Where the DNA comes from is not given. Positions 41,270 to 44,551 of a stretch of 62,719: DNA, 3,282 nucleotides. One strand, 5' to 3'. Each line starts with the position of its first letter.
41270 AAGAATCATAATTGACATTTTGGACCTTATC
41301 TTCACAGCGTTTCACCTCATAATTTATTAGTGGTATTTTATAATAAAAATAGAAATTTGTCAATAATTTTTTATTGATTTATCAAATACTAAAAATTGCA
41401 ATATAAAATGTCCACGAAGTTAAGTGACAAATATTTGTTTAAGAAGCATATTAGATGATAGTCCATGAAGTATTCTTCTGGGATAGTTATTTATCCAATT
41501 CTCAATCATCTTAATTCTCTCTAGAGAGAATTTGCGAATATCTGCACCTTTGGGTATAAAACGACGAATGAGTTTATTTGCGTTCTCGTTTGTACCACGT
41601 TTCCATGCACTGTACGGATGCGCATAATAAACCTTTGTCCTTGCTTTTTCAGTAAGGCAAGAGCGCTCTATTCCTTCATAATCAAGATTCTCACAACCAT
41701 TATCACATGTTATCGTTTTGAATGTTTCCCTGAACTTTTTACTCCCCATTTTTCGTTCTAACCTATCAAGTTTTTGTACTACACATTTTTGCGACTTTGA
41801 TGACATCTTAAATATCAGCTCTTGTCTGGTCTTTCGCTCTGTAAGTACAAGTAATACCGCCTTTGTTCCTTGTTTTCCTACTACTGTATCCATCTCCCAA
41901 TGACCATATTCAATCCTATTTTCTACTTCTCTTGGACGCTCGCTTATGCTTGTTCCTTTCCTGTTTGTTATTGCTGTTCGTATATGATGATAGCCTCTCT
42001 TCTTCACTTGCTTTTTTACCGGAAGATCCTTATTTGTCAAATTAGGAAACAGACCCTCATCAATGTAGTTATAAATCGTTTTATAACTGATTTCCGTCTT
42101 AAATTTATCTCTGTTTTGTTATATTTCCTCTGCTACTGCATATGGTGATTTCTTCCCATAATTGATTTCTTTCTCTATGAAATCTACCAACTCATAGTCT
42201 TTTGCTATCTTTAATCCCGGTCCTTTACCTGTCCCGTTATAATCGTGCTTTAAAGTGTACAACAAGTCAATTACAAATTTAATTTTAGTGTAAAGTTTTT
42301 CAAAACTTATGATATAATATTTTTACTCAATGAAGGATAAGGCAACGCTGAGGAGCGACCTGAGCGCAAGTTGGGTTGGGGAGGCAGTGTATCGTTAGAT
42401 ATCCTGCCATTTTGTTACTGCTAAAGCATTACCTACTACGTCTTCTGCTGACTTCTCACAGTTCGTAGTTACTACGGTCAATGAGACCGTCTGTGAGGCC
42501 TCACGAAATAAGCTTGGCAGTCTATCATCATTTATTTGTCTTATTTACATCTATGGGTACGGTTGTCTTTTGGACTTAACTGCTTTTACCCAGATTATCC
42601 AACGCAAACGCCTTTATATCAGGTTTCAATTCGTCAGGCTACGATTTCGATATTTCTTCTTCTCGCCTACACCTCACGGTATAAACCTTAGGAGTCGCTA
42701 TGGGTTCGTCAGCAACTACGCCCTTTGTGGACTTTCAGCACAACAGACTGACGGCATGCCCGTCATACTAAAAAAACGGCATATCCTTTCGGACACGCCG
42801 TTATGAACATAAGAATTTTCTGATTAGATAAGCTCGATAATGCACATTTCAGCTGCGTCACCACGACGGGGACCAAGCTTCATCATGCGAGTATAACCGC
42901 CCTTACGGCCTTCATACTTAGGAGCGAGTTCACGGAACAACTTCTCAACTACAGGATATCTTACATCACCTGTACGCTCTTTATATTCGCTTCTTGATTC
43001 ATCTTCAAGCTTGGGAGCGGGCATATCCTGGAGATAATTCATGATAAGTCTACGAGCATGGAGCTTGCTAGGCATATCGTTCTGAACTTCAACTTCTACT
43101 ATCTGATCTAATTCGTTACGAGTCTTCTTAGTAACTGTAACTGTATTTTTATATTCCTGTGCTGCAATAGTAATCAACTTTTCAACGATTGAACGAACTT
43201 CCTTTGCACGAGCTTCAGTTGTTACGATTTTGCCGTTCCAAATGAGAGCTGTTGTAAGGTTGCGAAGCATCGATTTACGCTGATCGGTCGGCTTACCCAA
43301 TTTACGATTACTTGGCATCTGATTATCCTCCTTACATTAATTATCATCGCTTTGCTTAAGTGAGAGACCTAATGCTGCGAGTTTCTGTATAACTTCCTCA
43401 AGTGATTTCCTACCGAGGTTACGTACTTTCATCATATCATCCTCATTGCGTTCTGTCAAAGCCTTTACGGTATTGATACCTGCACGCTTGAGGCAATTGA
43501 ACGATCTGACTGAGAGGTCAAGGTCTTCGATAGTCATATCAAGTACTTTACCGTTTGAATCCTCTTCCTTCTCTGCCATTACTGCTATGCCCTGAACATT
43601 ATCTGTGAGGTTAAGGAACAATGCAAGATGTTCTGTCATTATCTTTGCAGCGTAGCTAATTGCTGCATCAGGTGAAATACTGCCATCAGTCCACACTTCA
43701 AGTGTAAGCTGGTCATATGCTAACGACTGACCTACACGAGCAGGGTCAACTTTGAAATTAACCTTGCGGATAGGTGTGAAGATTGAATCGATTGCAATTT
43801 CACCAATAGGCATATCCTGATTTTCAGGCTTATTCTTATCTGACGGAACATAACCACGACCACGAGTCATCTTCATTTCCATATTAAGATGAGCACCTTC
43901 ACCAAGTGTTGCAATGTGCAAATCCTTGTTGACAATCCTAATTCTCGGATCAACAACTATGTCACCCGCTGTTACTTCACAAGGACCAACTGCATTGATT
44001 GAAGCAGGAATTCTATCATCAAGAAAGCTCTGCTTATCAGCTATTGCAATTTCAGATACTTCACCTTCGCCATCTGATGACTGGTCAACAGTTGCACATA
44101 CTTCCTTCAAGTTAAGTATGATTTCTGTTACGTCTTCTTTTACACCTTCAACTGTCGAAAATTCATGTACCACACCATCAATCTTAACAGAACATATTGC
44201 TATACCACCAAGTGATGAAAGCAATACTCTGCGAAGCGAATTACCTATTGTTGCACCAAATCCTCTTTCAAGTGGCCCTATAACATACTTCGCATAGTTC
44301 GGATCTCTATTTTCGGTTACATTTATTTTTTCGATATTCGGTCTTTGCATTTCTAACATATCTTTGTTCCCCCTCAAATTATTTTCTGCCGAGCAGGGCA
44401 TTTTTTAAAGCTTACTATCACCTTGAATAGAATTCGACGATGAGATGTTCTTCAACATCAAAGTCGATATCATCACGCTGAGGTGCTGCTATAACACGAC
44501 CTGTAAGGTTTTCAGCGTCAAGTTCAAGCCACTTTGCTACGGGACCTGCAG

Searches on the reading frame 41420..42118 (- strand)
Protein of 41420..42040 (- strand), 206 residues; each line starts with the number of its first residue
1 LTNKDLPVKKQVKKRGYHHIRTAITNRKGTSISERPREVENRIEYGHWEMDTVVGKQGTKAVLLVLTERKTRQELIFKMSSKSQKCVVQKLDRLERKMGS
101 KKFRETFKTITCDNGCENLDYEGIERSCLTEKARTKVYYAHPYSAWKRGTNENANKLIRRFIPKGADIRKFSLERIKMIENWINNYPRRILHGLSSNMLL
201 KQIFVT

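Call 73: search_protein_families(library=pfam, proteins=[window:41420-42040:-], max_evalue=0.0001)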
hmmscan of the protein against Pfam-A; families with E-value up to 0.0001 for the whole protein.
window:41420-42040:- (206 aa): 1 family
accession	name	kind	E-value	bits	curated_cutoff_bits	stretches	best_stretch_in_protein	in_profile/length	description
PF00665.32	rve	-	2.7e-06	28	32.6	1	44-121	4-81/102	Integrase core domain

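Call 84: search_protein_families(library=pfam, proteins=[window:41420-42040:-], max_evalue=5)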
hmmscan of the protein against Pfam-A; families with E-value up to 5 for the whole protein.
window:41420-42040:- (206 aa): 3 families
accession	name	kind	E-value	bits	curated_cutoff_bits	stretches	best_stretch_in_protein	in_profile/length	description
PF00665.32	rve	-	2.7e-06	28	32.6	1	44-121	4-81/102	Integrase core domain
PF18963.5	DUF5703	-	0.063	13.4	33.2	1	28-63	11-47/51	Family of unknown function (DUF5703)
PF13683.12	rve_3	-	0.064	13.4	26.5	1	136-192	4-59/67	Integrase core domain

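Call 86: search_protein_families(library=ncbifam, proteins=[window:41420-42040:-, window:41420-42118:-], max_evalue=0.01)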
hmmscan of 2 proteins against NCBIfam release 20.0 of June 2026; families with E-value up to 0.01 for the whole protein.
window:41420-42040:- (206 aa): 1 family
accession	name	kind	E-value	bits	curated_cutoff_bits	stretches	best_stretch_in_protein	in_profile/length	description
NF033563.0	transpos_IS30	equivalog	2.2e-54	185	80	1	4-189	93-267/267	IS30 family transposase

window:41420-42118:- (232 aa): 1 family
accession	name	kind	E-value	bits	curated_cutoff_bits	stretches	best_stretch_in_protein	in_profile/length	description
NF033563.0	transpos_IS30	equivalog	4.8e-60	203.5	80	1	5-215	67-267/267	IS30 family transposase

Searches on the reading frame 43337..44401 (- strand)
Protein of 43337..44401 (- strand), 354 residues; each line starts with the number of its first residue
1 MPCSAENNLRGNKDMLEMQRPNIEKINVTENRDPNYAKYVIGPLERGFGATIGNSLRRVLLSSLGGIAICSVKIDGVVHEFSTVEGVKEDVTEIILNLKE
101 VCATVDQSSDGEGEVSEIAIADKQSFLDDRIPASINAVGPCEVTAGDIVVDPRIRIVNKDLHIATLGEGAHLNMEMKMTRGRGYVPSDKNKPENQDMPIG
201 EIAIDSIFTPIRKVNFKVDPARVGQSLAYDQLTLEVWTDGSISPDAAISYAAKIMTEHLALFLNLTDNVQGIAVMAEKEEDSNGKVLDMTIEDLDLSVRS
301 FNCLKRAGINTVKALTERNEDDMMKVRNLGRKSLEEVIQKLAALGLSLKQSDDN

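Call 73: search_protein_families(library=pfam, proteins=[window:43337-44401:-], max_evalue=0.0001)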
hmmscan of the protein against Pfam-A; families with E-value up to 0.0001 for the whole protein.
window:43337-44401:- (354 aa): 3 families
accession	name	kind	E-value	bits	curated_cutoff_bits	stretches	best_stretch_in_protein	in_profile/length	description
PF01000.31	RNA_pol_A_bac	-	4.6e-33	114.4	33.9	1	72-209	1-119/119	RNA polymerase Rpb3/RpoA insert domain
PF03118.21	RNA_pol_A_CTD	-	2.4e-27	94.9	23.8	1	278-342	2-66/67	Bacterial RNA polymerase, alpha chain C terminal domain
PF01193.29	RNA_pol_L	-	4.9e-23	81.1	24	1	43-259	2-74/74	RNA polymerase Rpb3/Rpb11 dimerisation domain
